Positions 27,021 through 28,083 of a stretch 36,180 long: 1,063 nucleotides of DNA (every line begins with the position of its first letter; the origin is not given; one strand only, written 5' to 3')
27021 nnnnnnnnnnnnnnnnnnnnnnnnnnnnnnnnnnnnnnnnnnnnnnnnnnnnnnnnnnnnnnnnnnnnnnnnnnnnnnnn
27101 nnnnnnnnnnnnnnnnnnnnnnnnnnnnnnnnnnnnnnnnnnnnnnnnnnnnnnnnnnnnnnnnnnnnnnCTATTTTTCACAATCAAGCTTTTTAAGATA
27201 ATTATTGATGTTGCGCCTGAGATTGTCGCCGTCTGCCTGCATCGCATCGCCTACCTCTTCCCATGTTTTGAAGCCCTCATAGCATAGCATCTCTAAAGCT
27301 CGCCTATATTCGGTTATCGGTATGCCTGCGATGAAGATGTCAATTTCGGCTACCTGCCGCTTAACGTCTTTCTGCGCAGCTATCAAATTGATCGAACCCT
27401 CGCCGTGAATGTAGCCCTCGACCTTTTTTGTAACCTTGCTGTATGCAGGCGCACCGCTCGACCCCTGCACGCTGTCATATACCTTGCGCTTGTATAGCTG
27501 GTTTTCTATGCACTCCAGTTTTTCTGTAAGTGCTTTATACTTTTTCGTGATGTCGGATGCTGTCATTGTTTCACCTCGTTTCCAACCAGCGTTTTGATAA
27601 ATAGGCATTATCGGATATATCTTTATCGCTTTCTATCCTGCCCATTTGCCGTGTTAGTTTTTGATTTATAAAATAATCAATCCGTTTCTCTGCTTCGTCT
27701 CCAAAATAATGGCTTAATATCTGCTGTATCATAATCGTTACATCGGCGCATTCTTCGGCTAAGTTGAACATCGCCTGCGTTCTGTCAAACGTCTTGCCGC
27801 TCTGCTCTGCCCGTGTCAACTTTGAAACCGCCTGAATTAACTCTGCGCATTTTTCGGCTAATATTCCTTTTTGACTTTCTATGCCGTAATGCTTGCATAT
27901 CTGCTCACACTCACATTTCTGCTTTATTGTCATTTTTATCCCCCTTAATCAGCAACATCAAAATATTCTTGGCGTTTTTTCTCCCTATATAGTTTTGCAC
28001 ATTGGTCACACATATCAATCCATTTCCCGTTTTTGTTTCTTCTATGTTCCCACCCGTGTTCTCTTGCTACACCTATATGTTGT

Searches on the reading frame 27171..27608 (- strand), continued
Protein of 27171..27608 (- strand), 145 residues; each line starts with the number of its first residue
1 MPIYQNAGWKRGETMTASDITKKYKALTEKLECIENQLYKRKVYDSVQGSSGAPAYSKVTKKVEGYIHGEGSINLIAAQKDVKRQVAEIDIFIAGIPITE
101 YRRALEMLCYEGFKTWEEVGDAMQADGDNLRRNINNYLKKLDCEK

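Call 105: find_related_loci(query=A12, collection=viral_contigs, flank=2000)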
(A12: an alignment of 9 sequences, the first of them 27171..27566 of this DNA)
Query A12 (131 aa) in viral_contigs; peptide patterns used: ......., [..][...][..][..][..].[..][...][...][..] (x = any residue, [..] = any of these).
38 stretches matched a pattern; 3 encode a relative of the query (tblastn E <= 1e-3); 3 distinct loci.
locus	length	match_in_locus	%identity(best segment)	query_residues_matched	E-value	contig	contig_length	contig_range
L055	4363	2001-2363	49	9-131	3e-35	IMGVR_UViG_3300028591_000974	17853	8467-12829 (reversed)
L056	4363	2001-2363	43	8-128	3e-34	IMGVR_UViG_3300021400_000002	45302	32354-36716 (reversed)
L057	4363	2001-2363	43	8-128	7e-34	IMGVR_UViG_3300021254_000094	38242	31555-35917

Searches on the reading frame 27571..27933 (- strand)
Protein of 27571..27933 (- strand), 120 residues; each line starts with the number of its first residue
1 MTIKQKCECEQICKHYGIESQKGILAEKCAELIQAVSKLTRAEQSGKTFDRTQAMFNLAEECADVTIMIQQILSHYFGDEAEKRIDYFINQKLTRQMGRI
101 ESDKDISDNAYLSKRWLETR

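Call 8: search_protein_families(library=pfam, proteins=[window:27571-27933:-], max_evalue=0.01)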
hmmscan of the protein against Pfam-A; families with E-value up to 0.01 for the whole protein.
window:27571-27933:- (120 aa): 0 families

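Call 9: search_protein_families(library=phrogs, proteins=[window:27571-27933:-], max_evalue=0.001)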
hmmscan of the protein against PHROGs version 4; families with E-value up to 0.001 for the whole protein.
window:27571-27933:- (120 aa): 2 families
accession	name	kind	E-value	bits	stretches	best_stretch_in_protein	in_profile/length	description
phrog_2245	-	other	8.8e-19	69.2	1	6-108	122-213/218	nucleoside triphosphate pyrophosphohydrolase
phrog_4856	-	other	3.9e-06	27.7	1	24-93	93-163/195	nucleoside triphosphate pyrophosphohydrolase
